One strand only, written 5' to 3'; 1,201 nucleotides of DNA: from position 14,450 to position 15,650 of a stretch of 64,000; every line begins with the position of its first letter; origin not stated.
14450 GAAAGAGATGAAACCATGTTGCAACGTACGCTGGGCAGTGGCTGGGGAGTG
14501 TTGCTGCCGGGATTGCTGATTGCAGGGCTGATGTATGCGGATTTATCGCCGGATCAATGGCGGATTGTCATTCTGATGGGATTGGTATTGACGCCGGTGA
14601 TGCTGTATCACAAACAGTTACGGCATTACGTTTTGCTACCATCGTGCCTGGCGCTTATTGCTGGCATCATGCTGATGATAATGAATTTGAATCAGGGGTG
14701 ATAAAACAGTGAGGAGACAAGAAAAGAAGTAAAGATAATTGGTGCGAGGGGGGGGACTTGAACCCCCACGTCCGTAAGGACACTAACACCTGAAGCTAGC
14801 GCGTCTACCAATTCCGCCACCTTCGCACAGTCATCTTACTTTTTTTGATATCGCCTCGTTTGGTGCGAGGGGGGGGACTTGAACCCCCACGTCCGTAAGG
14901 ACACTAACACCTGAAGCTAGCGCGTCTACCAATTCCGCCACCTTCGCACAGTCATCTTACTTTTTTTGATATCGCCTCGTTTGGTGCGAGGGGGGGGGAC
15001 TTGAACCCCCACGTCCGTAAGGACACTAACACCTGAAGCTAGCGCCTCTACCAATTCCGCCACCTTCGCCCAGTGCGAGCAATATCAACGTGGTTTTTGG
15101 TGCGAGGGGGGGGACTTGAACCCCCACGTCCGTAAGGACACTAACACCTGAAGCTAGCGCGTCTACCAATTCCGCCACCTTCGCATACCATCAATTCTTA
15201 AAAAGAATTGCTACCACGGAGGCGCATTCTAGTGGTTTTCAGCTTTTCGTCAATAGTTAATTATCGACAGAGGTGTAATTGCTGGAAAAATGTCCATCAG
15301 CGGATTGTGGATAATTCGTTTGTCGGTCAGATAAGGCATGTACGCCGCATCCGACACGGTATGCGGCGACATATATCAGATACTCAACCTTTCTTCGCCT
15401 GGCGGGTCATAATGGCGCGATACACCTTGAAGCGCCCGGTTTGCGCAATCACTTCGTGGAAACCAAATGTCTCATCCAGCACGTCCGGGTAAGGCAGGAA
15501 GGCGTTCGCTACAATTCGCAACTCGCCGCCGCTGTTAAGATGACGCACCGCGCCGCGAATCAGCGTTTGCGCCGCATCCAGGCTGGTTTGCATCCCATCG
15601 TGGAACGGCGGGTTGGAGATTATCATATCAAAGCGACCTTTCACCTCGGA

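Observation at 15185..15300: Stringent-type promoter driving the tRNA-Leu array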

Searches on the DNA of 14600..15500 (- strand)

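Call 4: search_dna_similar(query=window:14600-15450:-, collection=ecoli_genomes, mode=near, max_rows=20)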
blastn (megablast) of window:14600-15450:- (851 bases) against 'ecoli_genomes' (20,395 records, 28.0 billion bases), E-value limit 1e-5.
Records with a match: 5429; places in all: 22954; records where one place covers at least 80% of the query: 5403.
Genomes with a match: 5425 of 5426; with a place that covers at least 80% of the query: 5403. Places per genome that has any: lowest 1, median 4, highest 12. On chromosomes: 22945 places; on plasmids: 9.
Best place of each record, by identity: >=99% 34; 95-99% 1792; 90-95% 3603.
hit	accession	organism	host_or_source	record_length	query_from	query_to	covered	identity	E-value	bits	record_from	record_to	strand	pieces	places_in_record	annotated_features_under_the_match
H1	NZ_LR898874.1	Escherichia coli strain MSB1_4I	Homo sapiens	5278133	1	851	100%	100.0%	0e+0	1572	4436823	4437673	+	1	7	yjjZ: DUF1435 domain-containing protein | tRNA-Leu (x4) | rsmC: 16S rRNA (guanine(1207)-N(2))-methyltransferase RsmC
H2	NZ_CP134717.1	Escherichia coli strain RIVM_C036204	Homo sapiens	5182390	1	851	100%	98.9%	0e+0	1520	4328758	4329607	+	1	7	yjjZ: DUF1435 domain-containing protein | tRNA-Leu (x4) | rsmC: 16S rRNA (guanine(1207)-N(2))-methyltransferase RsmC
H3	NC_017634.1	Escherichia coli O83:H1 str. NRG 857C strain NRG 857C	-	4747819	1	851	100%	97.3%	0e+0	1795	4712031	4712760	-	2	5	yjjZ: DUF1435 domain-containing protein | tRNA-Leu (x3) | rsmC: 16S rRNA (guanine(1207)-N(2))-methyltransferase RsmC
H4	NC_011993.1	Escherichia coli LF82 strain LF82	-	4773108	1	851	100%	97.3%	0e+0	1790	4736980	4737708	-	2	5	yjjZ: DUF1435 domain-containing protein | tRNA-Leu (x3) | rsmC: 16S rRNA (guanine(1207)-N(2))-methyltransferase RsmC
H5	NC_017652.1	Escherichia coli str. 'clone D i14' strain clone D i14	-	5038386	1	851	100%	97.3%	0e+0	1790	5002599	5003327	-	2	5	yjjZ: DUF1435 domain-containing protein | tRNA-Leu (x3) | rsmC: 16S rRNA (guanine(1207)-N(2))-methyltransferase RsmC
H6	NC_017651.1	Escherichia coli str. 'clone D i2' strain clone D i2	-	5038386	1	851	100%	97.3%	0e+0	1790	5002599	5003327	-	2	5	yjjZ: DUF1435 domain-containing protein | tRNA-Leu (x3) | rsmC: 16S rRNA (guanine(1207)-N(2))-methyltransferase RsmC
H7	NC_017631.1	Escherichia coli ABU 83972 strain ABU 83972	Homo sapiens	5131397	1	851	100%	97.3%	0e+0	1790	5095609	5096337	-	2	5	yjjZ: DUF1435 domain-containing protein | tRNA-Leu (x3) | rsmC: 16S rRNA (guanine(1207)-N(2))-methyltransferase RsmC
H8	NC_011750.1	Escherichia coli IAI39 strain IAI39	-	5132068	1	851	100%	97.3%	0e+0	1790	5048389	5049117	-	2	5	yjjZ: DUF1435 domain-containing protein | tRNA-Leu (x3) | rsmC: 16S rRNA (guanine(1207)-N(2))-methyltransferase RsmC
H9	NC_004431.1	Escherichia coli CFT073 strain CFT073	-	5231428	1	851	100%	97.3%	0e+0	1790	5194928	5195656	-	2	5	yjjZ: DUF1435 domain-containing protein | tRNA-Leu (x3) | rsmC: 16S rRNA (guanine(1207)-N(2))-methyltransferase RsmC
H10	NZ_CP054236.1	Escherichia coli strain EcPF5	Homo sapiens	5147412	1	851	100%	97.3%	0e+0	1790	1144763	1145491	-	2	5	yjjZ: DUF1435 domain-containing protein | tRNA-Leu (x3) | rsmC: 16S rRNA (guanine(1207)-N(2))-methyltransferase RsmC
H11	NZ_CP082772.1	Escherichia coli O2:H1 strain HM670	Homo sapiens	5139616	1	851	100%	97.3%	0e+0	1790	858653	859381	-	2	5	yjjZ: DUF1435 domain-containing protein | tRNA-Leu (x3) | rsmC: 16S rRNA (guanine(1207)-N(2))-methyltransferase RsmC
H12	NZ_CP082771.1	Escherichia coli LF82 strain LF82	Homo sapiens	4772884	1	851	100%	97.3%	0e+0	1790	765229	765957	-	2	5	yjjZ: DUF1435 domain-containing protein | tRNA-Leu (x3) | rsmC: 16S rRNA (guanine(1207)-N(2))-methyltransferase RsmC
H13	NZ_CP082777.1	Escherichia coli O25:H1 strain CU39ES-1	Homo sapiens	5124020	1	851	100%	97.3%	0e+0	1790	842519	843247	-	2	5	yjjZ: DUF1435 domain-containing protein | tRNA-Leu (x3) | rsmC: 16S rRNA (guanine(1207)-N(2))-methyltransferase RsmC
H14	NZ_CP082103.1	Escherichia coli strain MS15046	Homo sapiens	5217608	1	851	100%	97.3%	0e+0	1790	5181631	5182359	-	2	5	yjjZ: DUF1435 domain-containing protein | tRNA-Leu (x3) | rsmC: 16S rRNA (guanine(1207)-N(2))-methyltransferase RsmC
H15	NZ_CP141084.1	Escherichia coli strain KE48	Homo sapiens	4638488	1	851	100%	97.3%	0e+0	1790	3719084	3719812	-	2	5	yjjZ: DUF1435 domain-containing protein | tRNA-Leu (x3) | rsmC: 16S rRNA (guanine(1207)-N(2))-methyltransferase RsmC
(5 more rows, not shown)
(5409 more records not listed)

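Call 8: get_annotated_region(hit=H1, flank=2500)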
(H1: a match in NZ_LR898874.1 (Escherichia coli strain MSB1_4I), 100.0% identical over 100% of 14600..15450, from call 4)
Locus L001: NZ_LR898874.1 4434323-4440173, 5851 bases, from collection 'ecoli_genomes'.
description: Escherichia coli strain MSB1_4I isolate MSB1_4I chromosome 1, complete sequence
organism: Escherichia coli strain MSB1_4I (NCBI taxid 562)
replicon: chromosome; assembly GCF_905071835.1
host: Homo sapiens; source: rectal swab; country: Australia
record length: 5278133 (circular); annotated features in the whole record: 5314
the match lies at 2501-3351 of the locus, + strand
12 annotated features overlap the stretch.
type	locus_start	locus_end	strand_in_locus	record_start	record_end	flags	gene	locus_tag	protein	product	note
CDS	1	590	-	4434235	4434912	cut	yjjG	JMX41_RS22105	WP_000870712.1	pyrimidine 5'-nucleotidase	-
CDS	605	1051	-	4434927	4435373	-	rimI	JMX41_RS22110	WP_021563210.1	ribosomal protein S18-alanine N-acetyltransferase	-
CDS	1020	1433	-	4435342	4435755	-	holD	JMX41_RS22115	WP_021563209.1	DNA polymerase III subunit psi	-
CDS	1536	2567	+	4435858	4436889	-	rsmC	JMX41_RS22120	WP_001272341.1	16S rRNA (guanine(1207)-N(2))-methyltransferase RsmC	-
tRNA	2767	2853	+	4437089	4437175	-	-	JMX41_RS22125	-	tRNA-Leu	-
tRNA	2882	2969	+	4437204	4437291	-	-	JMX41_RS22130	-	tRNA-Leu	-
tRNA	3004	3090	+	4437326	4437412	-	-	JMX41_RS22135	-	tRNA-Leu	-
tRNA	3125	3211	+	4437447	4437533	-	-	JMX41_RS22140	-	tRNA-Leu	-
CDS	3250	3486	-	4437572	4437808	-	yjjZ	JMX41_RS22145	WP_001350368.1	DUF1435 domain-containing protein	-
CDS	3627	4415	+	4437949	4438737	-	fhuF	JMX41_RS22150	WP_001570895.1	siderophore-iron reductase FhuF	-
CDS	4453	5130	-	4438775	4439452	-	bglJ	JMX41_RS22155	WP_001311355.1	DNA-binding transcriptional activator BglJ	-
CDS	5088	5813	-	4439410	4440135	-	yjjQ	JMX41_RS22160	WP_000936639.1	helix-turn-helix domain-containing protein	-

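Call 9: get_annotated_region(hit=H9, flank=1500)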
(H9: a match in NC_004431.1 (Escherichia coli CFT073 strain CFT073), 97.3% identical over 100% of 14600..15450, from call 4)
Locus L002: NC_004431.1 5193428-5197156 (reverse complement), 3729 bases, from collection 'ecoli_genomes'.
description: Escherichia coli CFT073, complete sequence
organism: Escherichia coli CFT073 strain CFT073 (NCBI taxid 199310)
replicon: chromosome; assembly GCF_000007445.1
host: -; source: -; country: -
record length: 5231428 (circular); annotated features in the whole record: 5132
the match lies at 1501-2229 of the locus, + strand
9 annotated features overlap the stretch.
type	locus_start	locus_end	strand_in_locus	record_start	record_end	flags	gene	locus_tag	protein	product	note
CDS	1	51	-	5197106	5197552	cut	rimI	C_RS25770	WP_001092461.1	ribosomal protein S18-alanine N-acetyltransferase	-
CDS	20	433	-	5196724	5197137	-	holD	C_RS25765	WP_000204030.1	DNA polymerase III subunit psi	-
CDS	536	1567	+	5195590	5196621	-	rsmC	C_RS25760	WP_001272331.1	16S rRNA (guanine(1207)-N(2))-methyltransferase RsmC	-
tRNA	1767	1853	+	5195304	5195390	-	-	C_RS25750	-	tRNA-Leu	-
tRNA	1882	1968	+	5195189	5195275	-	-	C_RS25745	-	tRNA-Leu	-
tRNA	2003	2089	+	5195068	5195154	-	-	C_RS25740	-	tRNA-Leu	-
CDS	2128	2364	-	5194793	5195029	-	yjjZ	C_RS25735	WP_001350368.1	DUF1435 domain-containing protein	-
CDS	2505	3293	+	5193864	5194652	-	fhuF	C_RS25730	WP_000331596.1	siderophore-iron reductase FhuF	-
CDS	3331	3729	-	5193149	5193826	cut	bglJ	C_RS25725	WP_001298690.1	DNA-binding transcriptional activator BglJ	-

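Call 26: search_dna_similar(query=window:15185-15300:-, collection=ecoli_genomes, mode=near, rows=spread, max_rows=15)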
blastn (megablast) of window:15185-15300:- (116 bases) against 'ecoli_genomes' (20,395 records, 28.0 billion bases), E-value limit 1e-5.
Records with a match: 5424; places in all: 5429; records where one place covers at least 80% of the query: 5424.
Genomes with a match: 5424 of 5426; with a place that covers at least 80% of the query: 5424. Places per genome that has any: lowest 1, median 1, highest 3. On chromosomes: 5426 places; on plasmids: 3.
Best place of each record, by identity: >=99% 1409; 95-99% 4012; 90-95% 3.
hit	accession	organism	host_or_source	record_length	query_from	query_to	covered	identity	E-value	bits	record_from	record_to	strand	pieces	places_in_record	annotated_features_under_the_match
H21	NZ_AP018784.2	Escherichia coli strain SK1144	-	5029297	1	116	100%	100.0%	4e-53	215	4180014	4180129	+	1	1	none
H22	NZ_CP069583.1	Escherichia coli strain FDAARGOS_1265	Homo sapiens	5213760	1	116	100%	100.0%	4e-53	215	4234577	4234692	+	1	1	none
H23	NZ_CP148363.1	Escherichia coli strain Z1323HEC0355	Homo sapiens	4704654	1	116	100%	100.0%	4e-53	215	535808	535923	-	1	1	none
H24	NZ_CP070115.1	Escherichia coli strain FDAARGOS_1298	Homo sapiens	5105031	1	116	100%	99.1%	2e-51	209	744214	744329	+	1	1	none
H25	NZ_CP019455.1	Escherichia coli strain FHI_NMBU_03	Homo sapiens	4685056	1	116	100%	98.3%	8e-50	204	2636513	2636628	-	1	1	none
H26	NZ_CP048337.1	Escherichia coli strain 142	environment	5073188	1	116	100%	98.3%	8e-50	204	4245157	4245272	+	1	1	none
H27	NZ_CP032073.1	Escherichia coli strain CT29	Avian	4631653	1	116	100%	98.3%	8e-50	204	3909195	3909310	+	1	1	none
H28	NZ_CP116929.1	Escherichia coli strain MLI105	Homo sapiens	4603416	1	116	100%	98.3%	8e-50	204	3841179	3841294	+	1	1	none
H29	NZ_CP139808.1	Escherichia coli strain FLI21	Homo sapiens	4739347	1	116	100%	98.3%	8e-50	204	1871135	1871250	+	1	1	none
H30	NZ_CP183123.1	Escherichia coli strain 613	Homo sapiens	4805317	1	116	100%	98.3%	8e-50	204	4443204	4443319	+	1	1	none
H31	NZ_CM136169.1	Escherichia coli strain PRO_A-1412-6M-A_ESBL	Homo sapiens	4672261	1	116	100%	98.3%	8e-50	204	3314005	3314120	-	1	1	none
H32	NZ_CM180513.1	Escherichia coli strain E54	Homo sapiens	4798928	1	116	100%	98.3%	8e-50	204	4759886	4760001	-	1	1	none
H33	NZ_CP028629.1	Escherichia coli strain 136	cattle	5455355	1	116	100%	97.4%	4e-48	198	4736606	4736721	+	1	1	none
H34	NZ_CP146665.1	Escherichia coli strain MS 115-1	Homo sapiens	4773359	1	116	100%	97.4%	4e-48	198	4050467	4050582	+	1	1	none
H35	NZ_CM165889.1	Escherichia coli strain N50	Homo sapiens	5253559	1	116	100%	93.2%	8e-40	171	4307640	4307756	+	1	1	none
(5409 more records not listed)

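Call 27: get_annotated_region(hit=H25, flank=150)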
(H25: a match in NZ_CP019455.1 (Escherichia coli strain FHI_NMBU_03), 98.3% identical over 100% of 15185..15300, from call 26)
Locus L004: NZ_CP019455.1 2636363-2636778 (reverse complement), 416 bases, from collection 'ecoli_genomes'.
description: Escherichia coli strain FHI_NMBU_03 chromosome, complete genome
organism: Escherichia coli strain FHI_NMBU_03 (NCBI taxid 562)
replicon: chromosome; assembly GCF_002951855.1
host: Homo sapiens; source: fecal sample; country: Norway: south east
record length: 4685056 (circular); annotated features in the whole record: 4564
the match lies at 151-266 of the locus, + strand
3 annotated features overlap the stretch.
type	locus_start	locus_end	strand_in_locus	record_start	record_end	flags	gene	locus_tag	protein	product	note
CDS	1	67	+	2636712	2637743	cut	rsmC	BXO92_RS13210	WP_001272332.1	16S rRNA (guanine(1207)-N(2))-methyltransferase RsmC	-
tRNA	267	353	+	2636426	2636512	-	-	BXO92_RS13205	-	tRNA-Leu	-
tRNA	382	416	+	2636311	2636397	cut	-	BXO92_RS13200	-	tRNA-Leu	-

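Call 28: get_annotated_region(hit=H33, flank=150)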
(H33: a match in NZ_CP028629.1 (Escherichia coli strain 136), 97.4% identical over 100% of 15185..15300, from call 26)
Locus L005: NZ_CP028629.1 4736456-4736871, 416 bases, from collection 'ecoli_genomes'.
description: Escherichia coli strain 136 chromosome, complete genome
organism: Escherichia coli strain 136 (NCBI taxid 562)
replicon: chromosome; assembly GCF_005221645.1
host: -; source: cattle; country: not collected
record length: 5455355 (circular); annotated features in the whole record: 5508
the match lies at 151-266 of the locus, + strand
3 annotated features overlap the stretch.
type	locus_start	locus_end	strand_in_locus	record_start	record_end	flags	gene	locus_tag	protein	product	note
CDS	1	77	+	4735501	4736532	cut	rsmC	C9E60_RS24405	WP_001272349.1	16S rRNA (guanine(1207)-N(2))-methyltransferase RsmC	-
tRNA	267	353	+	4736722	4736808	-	-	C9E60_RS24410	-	tRNA-Leu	-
CDS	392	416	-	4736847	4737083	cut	yjjZ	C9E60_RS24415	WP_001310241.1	DUF1435 domain-containing protein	-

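Call 29: get_annotated_region(hit=H35, flank=150)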
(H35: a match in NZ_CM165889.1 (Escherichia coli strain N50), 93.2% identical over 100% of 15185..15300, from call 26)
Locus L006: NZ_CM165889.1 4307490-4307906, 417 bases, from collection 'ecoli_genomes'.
description: Escherichia coli strain N50 chromosome, whole genome shotgun sequence
organism: Escherichia coli strain N50 (NCBI taxid 562)
replicon: chromosome; assembly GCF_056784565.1
host: Homo sapiens; source: CSF; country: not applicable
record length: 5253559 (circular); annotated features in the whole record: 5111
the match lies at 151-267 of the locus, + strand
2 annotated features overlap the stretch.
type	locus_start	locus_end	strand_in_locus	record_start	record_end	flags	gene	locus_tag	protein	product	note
tRNA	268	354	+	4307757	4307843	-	-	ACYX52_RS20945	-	tRNA-Leu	-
tRNA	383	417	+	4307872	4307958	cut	-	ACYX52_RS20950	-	tRNA-Leu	-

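Call 40: build_rna_model(alignment_id=A3, structure=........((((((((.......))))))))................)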
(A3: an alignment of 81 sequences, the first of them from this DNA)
Model R1 built from alignment A3 (81 sequences, 47 columns); structure: as given.
model positions 40; base pairs 8; branch points 0; effective number of sequences 81; information 1.161 bits per position. Calibrated on 0.2 Mb of random sequence (short: E-values are rough).
structure used (alignment columns):
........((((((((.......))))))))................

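Call 41: search_rna_families(source=window, start=14600, end=15500, threshold=evalue, max_evalue=1)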
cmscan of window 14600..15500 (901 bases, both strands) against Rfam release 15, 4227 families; matches with E-value up to 1: 5.
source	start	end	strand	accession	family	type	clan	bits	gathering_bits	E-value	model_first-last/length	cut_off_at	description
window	14743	14826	-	RF00005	tRNA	Gene; tRNA;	CL00001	48.5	29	3.7e-09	1-71/71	no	tRNA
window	14864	14947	-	RF00005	tRNA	Gene; tRNA;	CL00001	48.5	29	3.7e-09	1-71/71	no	tRNA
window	15101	15184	-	RF00005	tRNA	Gene; tRNA;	CL00001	48.5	29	3.7e-09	1-71/71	no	tRNA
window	14985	15069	-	RF00005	tRNA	Gene; tRNA;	CL00001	33.2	29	6e-05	1-71/71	no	tRNA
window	15325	15364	+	RF02564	naRNA4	Gene; sRNA;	-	23.7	59.5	0.079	1-77/77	no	Nucleoid-associated noncoding RNA 4 (CssrE)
